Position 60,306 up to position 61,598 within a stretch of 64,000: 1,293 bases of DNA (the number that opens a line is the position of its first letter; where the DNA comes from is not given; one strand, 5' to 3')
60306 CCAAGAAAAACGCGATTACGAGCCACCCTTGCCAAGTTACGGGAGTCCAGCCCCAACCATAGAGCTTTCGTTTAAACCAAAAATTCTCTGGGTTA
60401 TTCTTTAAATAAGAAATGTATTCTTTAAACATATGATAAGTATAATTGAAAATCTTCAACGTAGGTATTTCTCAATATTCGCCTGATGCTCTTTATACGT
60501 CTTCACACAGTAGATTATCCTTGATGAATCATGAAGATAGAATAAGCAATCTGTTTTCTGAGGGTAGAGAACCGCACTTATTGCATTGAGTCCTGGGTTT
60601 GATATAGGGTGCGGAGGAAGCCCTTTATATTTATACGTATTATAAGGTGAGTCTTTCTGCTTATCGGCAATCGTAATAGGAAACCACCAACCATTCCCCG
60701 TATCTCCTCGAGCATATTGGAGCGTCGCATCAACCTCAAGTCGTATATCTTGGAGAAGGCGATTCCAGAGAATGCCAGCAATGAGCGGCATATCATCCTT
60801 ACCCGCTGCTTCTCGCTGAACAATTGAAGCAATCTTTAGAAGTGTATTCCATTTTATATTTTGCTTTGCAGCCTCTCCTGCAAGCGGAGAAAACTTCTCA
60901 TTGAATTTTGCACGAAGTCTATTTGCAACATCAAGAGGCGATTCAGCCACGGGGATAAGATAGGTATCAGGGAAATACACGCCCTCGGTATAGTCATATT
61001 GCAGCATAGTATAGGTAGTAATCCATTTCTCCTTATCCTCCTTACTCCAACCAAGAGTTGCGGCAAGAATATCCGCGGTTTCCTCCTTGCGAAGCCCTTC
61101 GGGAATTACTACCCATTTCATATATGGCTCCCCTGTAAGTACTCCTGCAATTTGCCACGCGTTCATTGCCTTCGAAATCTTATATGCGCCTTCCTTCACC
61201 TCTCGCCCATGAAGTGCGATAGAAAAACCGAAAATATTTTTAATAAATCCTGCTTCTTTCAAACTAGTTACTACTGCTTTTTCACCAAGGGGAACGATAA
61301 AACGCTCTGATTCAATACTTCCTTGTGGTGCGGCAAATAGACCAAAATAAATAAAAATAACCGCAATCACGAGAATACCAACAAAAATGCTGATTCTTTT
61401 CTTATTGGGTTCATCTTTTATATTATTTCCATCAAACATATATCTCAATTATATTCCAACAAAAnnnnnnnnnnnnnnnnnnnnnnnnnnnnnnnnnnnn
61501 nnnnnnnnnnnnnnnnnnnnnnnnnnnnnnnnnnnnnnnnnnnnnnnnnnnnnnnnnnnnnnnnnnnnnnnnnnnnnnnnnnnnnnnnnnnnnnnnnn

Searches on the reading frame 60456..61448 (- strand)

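Call 11: search_protein_families(library=pfam, proteins=[window:60456-61448:-], max_evalue=0.001)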
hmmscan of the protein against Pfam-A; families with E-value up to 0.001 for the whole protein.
window:60456-61448:- (330 aa): 1 family
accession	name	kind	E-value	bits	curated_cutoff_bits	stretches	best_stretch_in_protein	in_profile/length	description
PF02618.21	YceG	-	1.9e-64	218.3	32.4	1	57-327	10-275/275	YceG-like family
